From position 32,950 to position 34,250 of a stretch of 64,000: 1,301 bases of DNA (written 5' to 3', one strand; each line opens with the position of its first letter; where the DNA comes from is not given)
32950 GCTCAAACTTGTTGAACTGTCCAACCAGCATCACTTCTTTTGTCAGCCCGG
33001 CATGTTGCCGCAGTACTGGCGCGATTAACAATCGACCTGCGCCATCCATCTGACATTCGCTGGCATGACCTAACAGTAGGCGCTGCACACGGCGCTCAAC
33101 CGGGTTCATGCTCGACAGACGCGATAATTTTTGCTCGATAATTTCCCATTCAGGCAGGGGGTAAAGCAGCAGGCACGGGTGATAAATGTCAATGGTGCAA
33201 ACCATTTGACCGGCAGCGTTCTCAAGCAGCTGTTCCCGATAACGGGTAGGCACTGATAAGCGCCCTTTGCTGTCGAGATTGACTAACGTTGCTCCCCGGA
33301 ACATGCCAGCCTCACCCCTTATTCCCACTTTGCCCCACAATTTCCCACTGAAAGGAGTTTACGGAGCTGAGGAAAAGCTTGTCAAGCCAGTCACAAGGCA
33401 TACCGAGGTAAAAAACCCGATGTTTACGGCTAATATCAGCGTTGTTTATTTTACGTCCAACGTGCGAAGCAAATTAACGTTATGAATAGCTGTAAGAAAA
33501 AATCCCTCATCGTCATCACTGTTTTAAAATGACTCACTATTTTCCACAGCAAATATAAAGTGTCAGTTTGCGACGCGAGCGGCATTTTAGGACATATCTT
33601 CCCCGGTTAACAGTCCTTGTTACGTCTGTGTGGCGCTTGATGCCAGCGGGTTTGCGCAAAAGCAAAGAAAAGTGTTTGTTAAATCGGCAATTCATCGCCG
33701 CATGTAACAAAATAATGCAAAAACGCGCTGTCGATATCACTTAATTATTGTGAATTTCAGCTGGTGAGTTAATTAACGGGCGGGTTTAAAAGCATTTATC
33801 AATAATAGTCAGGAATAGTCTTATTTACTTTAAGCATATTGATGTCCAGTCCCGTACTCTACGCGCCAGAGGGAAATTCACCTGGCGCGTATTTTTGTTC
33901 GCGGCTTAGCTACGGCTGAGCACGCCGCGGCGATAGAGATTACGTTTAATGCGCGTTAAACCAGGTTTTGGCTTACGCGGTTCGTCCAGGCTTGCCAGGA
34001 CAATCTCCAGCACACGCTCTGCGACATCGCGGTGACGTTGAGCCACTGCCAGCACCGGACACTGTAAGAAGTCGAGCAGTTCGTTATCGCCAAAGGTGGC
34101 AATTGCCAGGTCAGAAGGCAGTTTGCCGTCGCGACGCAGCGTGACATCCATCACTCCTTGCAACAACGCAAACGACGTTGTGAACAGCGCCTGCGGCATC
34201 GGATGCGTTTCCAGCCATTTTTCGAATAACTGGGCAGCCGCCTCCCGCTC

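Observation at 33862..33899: Terminator-like hairpin in the cra-mraZ spacer, oriented against both flanking genes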

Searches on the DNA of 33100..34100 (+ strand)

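Call 5: search_rna_families(source=window, start=33100, end=34100, threshold=evalue, max_evalue=10)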
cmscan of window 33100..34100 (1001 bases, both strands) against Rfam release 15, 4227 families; matches with E-value up to 10: 1.
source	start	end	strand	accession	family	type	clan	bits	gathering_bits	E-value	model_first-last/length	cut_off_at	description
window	33802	33888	+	RF02761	sR084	Gene; sRNA;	-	15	95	6.5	1-78/78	no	sR084 sRNA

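Call 6: search_dna_similar(query=window:33250-33960:+, collection=ecoli_genomes, mode=near, max_rows=20, rows=spread)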
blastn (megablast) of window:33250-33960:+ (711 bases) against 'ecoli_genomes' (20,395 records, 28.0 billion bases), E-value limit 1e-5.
Records with a match: 5424; places in all: 5427; records where one place covers at least 80% of the query: 5423.
Genomes with a match: 5424 of 5426; with a place that covers at least 80% of the query: 5423. Places per genome that has any: lowest 1, median 1, highest 2. On chromosomes: 5424 places; on plasmids: 3.
Best place of each record, by identity: >=99% 1359; 95-99% 4064; 90-95% 1.
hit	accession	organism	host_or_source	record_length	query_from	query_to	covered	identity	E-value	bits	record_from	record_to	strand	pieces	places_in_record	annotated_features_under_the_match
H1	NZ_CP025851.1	Escherichia coli strain 510016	Homo sapiens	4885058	1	711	100%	100.0%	0e+0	1314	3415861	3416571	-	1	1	cra: catabolite repressor/activator | mraZ: division/cell wall cluster transcriptional repressor MraZ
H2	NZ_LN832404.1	Escherichia coli K-12 strain K-12 substr. AG100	-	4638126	1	711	100%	99.9%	0e+0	1308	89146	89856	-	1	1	cra: catabolite repressor/activator | mraZ: division/cell wall cluster transcriptional repressor MraZ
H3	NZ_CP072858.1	Escherichia coli strain 184/2aE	Homo sapiens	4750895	1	711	100%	99.9%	0e+0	1308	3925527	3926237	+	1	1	mraZ: division/cell wall cluster transcriptional repressor MraZ | cra: catabolite repressor/activator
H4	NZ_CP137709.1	Escherichia coli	missing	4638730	1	711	100%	99.9%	0e+0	1308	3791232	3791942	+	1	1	mraZ: division/cell wall cluster transcriptional repressor MraZ | cra: catabolite repressor/activator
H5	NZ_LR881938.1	Escherichia coli str. K-12 substr. MG1655 strain K-12 ...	-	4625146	1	711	100%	99.9%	0e+0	1308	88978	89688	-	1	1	cra: catabolite repressor/activator | mraZ: division/cell wall cluster transcriptional repressor MraZ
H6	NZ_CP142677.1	Escherichia coli strain FG92-1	goose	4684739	1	711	100%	98.6%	0e+0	1258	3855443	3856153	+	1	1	mraZ: division/cell wall cluster transcriptional repressor MraZ | cra: catabolite repressor/activator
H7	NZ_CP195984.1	Escherichia coli strain J3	Raw wastewater influent sample from the ...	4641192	1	711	100%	98.3%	0e+0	1247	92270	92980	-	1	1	cra: catabolite repressor/activator | mraZ: division/cell wall cluster transcriptional repressor MraZ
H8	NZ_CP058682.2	Escherichia coli strain MBT-5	ready to eat mixed salad leaves ...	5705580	1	711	100%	98.2%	0e+0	1242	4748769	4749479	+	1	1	mraZ: division/cell wall cluster transcriptional repressor MraZ | cra: catabolite repressor/activator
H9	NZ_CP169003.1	Escherichia coli strain UTAK-23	Veal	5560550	1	711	100%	98.2%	0e+0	1242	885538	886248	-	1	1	cra: catabolite repressor/activator | mraZ: division/cell wall cluster transcriptional repressor MraZ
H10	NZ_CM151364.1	Escherichia coli strain 31B19CPO012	Homo sapiens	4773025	1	711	100%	98.2%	0e+0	1242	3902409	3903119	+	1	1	mraZ: division/cell wall cluster transcriptional repressor MraZ | cra: catabolite repressor/activator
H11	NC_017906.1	Escherichia coli Xuzhou21 strain Xuzhou21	-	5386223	1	711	100%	98.0%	0e+0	1236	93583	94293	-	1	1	cra: catabolite repressor/activator | mraZ: division/cell wall cluster transcriptional repressor MraZ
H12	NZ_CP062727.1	Escherichia coli O157:H7 strain Z1812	Homo sapiens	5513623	1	711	100%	98.0%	0e+0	1236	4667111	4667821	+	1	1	mraZ: division/cell wall cluster transcriptional repressor MraZ | cra: catabolite repressor/activator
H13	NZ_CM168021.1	Escherichia coli strain PEC122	Sus scrofa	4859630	1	711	100%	98.0%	0e+0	1236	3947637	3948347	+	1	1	mraZ: division/cell wall cluster transcriptional repressor MraZ | cra: catabolite repressor/activator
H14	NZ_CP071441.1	Escherichia coli strain EcPF20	Homo sapiens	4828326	1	711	100%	97.9%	0e+0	1230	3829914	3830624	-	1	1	cra: catabolite repressor/activator | mraZ: division/cell wall cluster transcriptional repressor MraZ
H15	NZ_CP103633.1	Escherichia coli strain 2900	Homo sapiens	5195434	1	711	100%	97.9%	0e+0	1229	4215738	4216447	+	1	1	mraZ: division/cell wall cluster transcriptional repressor MraZ | cra: catabolite repressor/activator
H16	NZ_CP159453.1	Escherichia coli strain S1bESBLb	Cygnus olor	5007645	1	711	100%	97.5%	0e+0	1214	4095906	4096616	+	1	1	mraZ: division/cell wall cluster transcriptional repressor MraZ | cra: catabolite repressor/activator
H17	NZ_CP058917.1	Escherichia coli strain MS8324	Homo sapiens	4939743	1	711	100%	97.3%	0e+0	1208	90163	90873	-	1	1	cra: catabolite repressor/activator | mraZ: division/cell wall cluster transcriptional repressor MraZ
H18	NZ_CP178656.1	Escherichia coli strain VTB96929v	Chicken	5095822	1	711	100%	97.0%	0e+0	1197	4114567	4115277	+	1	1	mraZ: division/cell wall cluster transcriptional repressor MraZ | cra: catabolite repressor/activator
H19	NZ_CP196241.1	Escherichia coli strain AH19E004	Homo sapiens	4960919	1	711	100%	96.9%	0e+0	1192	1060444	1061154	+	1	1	mraZ: division/cell wall cluster transcriptional repressor MraZ | cra: catabolite repressor/activator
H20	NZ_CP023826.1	Escherichia coli strain 4/4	Homo sapiens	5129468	338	711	53%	94.9%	5e-164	586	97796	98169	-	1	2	cra: catabolite repressor/activator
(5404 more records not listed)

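Call 29: search_dna_similar(query=window:33850-33909:+, collection=ecoli_genomes, mode=near, max_rows=30, rows=spread)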
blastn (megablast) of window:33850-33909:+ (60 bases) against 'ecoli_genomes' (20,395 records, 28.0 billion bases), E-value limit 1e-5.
Records with a match: 4138; places in all: 4138; records where one place covers at least 80% of the query: 4138.
Genomes with a match: 4138 of 5426; with a place that covers at least 80% of the query: 4138. Places per genome that has any: lowest 1, median 1, highest 1. On chromosomes: 4135 places; on plasmids: 3.
Best place of each record, by identity: >=99% 3170; 95-99% 930; 90-95% 38.
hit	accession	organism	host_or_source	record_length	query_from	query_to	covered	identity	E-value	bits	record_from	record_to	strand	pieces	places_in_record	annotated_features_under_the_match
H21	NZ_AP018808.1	Escherichia coli strain E2865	Bos taurus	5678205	1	60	100%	100.0%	2e-22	111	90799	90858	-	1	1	cra: catabolite repressor/activator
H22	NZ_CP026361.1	Escherichia coli strain 1A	not applicable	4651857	1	60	100%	100.0%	2e-22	111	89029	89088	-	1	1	cra: catabolite repressor/activator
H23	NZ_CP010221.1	Escherichia coli strain M19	mouse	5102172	1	60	100%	100.0%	2e-22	111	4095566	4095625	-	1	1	cra: catabolite repressor/activator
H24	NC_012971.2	Escherichia coli BL21(DE3) strain BL21(DE3)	-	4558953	1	60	100%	100.0%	2e-22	111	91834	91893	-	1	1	cra: catabolite repressor/activator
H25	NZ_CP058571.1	Escherichia coli strain EC2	Homo sapiens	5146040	1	60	100%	100.0%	2e-22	111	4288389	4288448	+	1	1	cra: catabolite repressor/activator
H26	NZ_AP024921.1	Escherichia coli O145:H28 strain 12E115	Homo sapiens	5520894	1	60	100%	100.0%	2e-22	111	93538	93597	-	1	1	cra: catabolite repressor/activator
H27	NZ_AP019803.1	Escherichia coli strain KY 1497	Homo sapiens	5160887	1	60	100%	100.0%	2e-22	111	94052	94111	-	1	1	cra: catabolite repressor/activator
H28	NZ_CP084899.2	Escherichia coli strain W3110-P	laboratory experiment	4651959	1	60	100%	100.0%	2e-22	111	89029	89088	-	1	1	cra: catabolite repressor/activator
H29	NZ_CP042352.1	Escherichia coli strain RM9513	crow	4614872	1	60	100%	100.0%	2e-22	111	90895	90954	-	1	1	cra: catabolite repressor/activator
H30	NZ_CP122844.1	Escherichia coli strain ETEC1722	Sus scrofa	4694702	1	60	100%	100.0%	2e-22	111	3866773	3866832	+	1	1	cra: catabolite repressor/activator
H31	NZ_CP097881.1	Escherichia coli str. K-12 substr. MG1655 strain K-12 ...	not applicable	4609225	1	60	100%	100.0%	2e-22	111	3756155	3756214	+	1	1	cra: catabolite repressor/activator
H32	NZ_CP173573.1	Escherichia coli strain 98197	Homo sapiens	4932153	1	60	100%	100.0%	2e-22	111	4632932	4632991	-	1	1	cra: catabolite repressor/activator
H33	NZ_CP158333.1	Escherichia coli strain 129130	Homo sapiens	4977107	1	60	100%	100.0%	2e-22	111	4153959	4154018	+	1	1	cra: catabolite repressor/activator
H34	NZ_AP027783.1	Escherichia coli strain 2017-03-3CC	Homo sapiens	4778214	1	60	100%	100.0%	2e-22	111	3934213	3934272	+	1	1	cra: catabolite repressor/activator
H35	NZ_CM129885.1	Escherichia coli strain MB06232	seawater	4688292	1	60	100%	100.0%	2e-22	111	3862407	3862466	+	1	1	cra: catabolite repressor/activator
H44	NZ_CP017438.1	Escherichia coli O157:H7 strain 2159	Cattle Hide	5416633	1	60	100%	96.7%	4e-19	100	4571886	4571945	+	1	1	cra: catabolite repressor/activator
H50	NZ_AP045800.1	Escherichia coli strain 23CRST031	Homo sapiens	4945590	10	60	85%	96.1%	4e-14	84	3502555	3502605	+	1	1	cra: catabolite repressor/activator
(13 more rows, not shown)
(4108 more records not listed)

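Call 30: search_dna_similar(query=window:33790-33849:+, collection=ecoli_genomes, mode=near, max_rows=5, rows=spread)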
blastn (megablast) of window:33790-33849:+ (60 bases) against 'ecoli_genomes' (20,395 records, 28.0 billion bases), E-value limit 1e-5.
Records with a match: 3686; places in all: 3686; records where one place covers at least 80% of the query: 3686.
Genomes with a match: 3686 of 5426; with a place that covers at least 80% of the query: 3686. Places per genome that has any: lowest 1, median 1, highest 1. On chromosomes: 3683 places; on plasmids: 3.
Best place of each record, by identity: >=99% 1334; 95-99% 1171; 90-95% 1181.
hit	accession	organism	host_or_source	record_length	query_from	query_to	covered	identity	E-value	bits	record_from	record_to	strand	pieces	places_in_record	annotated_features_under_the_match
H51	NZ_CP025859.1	Escherichia coli strain 504239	Homo sapiens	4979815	1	60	100%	100.0%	2e-22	111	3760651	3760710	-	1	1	none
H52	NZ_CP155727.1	Escherichia coli strain 41EC2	wastewater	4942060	1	60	100%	100.0%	2e-22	111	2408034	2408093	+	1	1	none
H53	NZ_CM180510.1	Escherichia coli strain E1535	Homo sapiens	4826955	1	60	100%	98.3%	8e-21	106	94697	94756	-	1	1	none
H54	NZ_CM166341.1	Escherichia coli strain CH10508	Homo sapiens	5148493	1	59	98%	94.9%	6e-17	94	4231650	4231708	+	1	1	none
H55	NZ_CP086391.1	Escherichia coli strain 1585m1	Chroicocephalus novaehollandiae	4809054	1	53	88%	94.3%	1e-13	82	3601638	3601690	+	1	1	none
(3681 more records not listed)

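Call 31: search_dna_similar(query=window:33730-33789:+, collection=ecoli_genomes, mode=near, max_rows=5, rows=spread)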
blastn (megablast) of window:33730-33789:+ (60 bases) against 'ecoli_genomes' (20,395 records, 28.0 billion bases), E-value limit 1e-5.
Records with a match: 4383; places in all: 4383; records where one place covers at least 80% of the query: 4382.
Genomes with a match: 4383 of 5426; with a place that covers at least 80% of the query: 4382. Places per genome that has any: lowest 1, median 1, highest 1. On chromosomes: 4380 places; on plasmids: 3.
Best place of each record, by identity: >=99% 2989; 95-99% 1042; 90-95% 352.
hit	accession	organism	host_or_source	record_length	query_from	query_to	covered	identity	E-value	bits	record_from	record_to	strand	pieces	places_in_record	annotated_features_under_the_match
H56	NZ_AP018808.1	Escherichia coli strain E2865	Bos taurus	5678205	1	60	100%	100.0%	2e-22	111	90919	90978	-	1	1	none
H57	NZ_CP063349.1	Escherichia coli strain BS15R-A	Homo sapiens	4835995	1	60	100%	100.0%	2e-22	111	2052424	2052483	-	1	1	none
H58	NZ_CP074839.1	Escherichia coli strain 7_14_47A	bovine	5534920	1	60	100%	100.0%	2e-22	111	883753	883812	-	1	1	none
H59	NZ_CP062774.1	Escherichia coli O157:H7 strain Z563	Bovine Faeces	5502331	1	60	100%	98.3%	8e-21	106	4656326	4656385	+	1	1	none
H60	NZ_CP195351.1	Escherichia coli strain 24AR0357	Homo sapiens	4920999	1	47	78%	100.0%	3e-15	88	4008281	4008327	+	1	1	none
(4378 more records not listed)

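Call 32: get_annotated_region(hit=H44, flank=60)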
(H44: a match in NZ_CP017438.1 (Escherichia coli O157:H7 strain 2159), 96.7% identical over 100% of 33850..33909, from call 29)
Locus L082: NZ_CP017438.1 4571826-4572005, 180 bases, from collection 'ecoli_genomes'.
description: Escherichia coli O157:H7 strain 2159 chromosome, complete genome
organism: Escherichia coli O157:H7 strain 2159 (NCBI taxid 83334)
replicon: chromosome; assembly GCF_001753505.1
host: -; source: Cattle Hide; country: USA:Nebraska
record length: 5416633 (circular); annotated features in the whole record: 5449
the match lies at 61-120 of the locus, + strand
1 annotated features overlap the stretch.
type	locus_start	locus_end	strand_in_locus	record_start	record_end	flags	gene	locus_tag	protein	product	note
CDS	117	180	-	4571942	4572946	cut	cra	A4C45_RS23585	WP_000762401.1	catabolite repressor/activator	-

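Call 33: get_annotated_region(hit=H50, flank=60)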
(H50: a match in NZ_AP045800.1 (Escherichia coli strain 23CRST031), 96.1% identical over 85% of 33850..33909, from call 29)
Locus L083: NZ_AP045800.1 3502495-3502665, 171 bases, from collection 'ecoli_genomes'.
description: Escherichia coli strain 23CRST031 chromosome, complete genome
organism: Escherichia coli strain 23CRST031 (NCBI taxid 562)
replicon: chromosome; assembly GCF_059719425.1
host: Homo sapiens; source: feces; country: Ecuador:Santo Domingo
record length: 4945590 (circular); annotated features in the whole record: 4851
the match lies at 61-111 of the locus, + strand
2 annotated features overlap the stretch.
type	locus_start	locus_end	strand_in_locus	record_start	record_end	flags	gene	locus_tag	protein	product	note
CDS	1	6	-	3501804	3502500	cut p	-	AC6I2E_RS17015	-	IS1-like element IS1A family transposase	frameshifted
CDS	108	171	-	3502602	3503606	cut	cra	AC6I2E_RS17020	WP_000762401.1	catabolite repressor/activator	-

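Call 34: get_annotated_region(hit=H15, flank=0)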
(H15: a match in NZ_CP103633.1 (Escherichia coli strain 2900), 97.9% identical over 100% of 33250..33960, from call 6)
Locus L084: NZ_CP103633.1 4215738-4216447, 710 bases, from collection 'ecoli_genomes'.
description: Escherichia coli strain 2900 chromosome, complete genome
organism: Escherichia coli strain 2900 (NCBI taxid 562)
replicon: chromosome; assembly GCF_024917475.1
host: Homo sapiens; source: blood; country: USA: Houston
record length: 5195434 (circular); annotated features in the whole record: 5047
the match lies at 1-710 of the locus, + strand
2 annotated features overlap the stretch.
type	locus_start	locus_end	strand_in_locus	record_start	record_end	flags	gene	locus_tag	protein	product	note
CDS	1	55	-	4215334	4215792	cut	mraZ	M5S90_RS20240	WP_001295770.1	division/cell wall cluster transcriptional repressor MraZ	-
CDS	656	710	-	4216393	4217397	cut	cra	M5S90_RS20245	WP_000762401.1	catabolite repressor/activator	-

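Call 35: get_annotated_region(hit=H16, flank=0)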
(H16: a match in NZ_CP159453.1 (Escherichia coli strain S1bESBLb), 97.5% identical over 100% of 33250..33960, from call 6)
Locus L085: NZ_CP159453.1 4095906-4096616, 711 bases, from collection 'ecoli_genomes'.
description: Escherichia coli strain S1bESBLb chromosome, complete genome
organism: Escherichia coli strain S1bESBLb (NCBI taxid 562)
replicon: chromosome; assembly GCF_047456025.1
host: Cygnus olor; source: -; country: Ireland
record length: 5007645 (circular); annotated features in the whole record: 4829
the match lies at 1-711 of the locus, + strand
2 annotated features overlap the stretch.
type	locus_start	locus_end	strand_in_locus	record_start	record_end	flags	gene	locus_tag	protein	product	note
CDS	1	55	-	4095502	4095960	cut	mraZ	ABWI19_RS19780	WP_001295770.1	division/cell wall cluster transcriptional repressor MraZ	-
CDS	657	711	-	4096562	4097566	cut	cra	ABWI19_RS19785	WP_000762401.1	catabolite repressor/activator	-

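Call 36: get_annotated_region(hit=H17, flank=0)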
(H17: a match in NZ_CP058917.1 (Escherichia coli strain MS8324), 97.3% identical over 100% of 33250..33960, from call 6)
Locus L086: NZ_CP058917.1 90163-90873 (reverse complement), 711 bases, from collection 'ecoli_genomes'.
description: Escherichia coli strain MS8324 chromosome, complete genome
organism: Escherichia coli strain MS8324 (NCBI taxid 562)
replicon: chromosome; assembly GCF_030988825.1
host: Homo sapiens; source: urine; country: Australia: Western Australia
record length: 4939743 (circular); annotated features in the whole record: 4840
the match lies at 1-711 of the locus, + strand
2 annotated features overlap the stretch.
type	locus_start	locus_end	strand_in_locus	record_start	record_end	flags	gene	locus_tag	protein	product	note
CDS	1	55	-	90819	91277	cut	mraZ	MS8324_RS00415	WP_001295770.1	division/cell wall cluster transcriptional repressor MraZ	-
CDS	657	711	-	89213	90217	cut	cra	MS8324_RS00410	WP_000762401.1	catabolite repressor/activator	-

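Call 37: get_annotated_region(hit=H18, flank=0)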
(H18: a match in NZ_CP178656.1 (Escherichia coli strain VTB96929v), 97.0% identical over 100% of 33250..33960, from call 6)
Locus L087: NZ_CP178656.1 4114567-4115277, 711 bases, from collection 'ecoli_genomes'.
description: Escherichia coli strain VTB96929v chromosome, complete genome
organism: Escherichia coli strain VTB96929v (NCBI taxid 562)
replicon: chromosome; assembly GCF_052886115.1
host: Chicken; source: -; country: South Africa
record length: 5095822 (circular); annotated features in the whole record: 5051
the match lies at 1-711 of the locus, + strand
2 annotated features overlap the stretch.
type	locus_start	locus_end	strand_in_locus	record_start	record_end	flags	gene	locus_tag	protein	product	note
CDS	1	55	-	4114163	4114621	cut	mraZ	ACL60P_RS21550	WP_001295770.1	division/cell wall cluster transcriptional repressor MraZ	-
CDS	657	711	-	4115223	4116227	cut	cra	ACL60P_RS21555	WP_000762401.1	catabolite repressor/activator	-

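Call 38: get_annotated_region(hit=H19, flank=0)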
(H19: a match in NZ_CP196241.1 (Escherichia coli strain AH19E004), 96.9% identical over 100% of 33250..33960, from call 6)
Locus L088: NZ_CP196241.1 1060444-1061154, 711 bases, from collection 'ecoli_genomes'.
description: Escherichia coli strain AH19E004 chromosome, complete genome
organism: Escherichia coli strain AH19E004 (NCBI taxid 562)
replicon: chromosome; assembly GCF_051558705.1
host: Homo sapiens; source: blood; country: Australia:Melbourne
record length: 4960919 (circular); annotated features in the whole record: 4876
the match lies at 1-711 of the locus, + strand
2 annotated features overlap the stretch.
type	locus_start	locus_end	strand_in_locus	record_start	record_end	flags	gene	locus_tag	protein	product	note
CDS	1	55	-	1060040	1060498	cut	mraZ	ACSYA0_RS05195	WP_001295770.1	division/cell wall cluster transcriptional repressor MraZ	-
CDS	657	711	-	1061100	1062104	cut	cra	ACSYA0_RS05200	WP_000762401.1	catabolite repressor/activator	-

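Call 39: get_annotated_region(hit=H20, flank=0)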
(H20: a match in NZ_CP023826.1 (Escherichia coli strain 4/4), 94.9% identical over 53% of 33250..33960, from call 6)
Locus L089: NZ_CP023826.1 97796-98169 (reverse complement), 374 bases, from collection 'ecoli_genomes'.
description: Escherichia coli strain 4/4 chromosome, complete genome
organism: Escherichia coli strain 4/4 (NCBI taxid 562)
replicon: chromosome; assembly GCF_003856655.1
host: Homo sapiens; source: feces; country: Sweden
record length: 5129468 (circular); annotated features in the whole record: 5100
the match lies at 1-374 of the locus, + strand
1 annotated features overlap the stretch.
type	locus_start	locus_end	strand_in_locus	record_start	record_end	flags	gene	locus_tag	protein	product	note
CDS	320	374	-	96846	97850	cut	cra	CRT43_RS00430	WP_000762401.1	catabolite repressor/activator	-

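Call 63: search_dna_similar(query=L086:601-660:+, collection=ecoli_genomes, mode=near, max_rows=8, rows=spread)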
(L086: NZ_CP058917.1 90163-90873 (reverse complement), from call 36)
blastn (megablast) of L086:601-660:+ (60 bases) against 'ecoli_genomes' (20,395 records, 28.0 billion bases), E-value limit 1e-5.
Records with a match: 1720; places in all: 1720; records where one place covers at least 80% of the query: 1720.
Genomes with a match: 1720 of 5426; with a place that covers at least 80% of the query: 1720. Places per genome that has any: lowest 1, median 1, highest 1. On chromosomes: 1720 places; on plasmids: 0.
Best place of each record, by identity: >=99% 438; 95-99% 1282.
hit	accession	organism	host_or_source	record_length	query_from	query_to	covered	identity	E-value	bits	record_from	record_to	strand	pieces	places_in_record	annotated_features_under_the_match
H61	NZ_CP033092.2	Escherichia coli DSM 30083 = JCM 1649 = ATCC 11775 strain ...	-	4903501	1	60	100%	100.0%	2e-22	111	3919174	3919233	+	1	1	cra: catabolite repressor/activator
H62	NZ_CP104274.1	Escherichia coli strain Ec15103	Homo sapiens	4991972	1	60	100%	100.0%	2e-22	111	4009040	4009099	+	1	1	cra: catabolite repressor/activator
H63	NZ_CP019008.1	Escherichia coli strain Ecol_AZ159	Homo sapiens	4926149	1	60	100%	98.3%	8e-21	106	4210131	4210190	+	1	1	cra: catabolite repressor/activator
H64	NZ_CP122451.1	Escherichia coli strain 82.0312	Human urine sample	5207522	1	60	100%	98.3%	8e-21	106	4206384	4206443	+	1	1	cra: catabolite repressor/activator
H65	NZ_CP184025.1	Escherichia coli strain 1435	Homo sapiens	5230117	1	60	100%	98.3%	8e-21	106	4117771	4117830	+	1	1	cra: catabolite repressor/activator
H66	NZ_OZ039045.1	Escherichia coli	-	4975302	1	60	100%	98.3%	8e-21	106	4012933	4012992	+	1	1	cra: catabolite repressor/activator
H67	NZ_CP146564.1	Escherichia coli strain B1.H1.18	Hospital Wastewater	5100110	1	60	100%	96.7%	4e-19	100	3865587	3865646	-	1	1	cra: catabolite repressor/activator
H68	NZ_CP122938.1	Escherichia coli strain ETEC1701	Sus scrofa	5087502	3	60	97%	96.6%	5e-18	97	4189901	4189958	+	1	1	cra: catabolite repressor/activator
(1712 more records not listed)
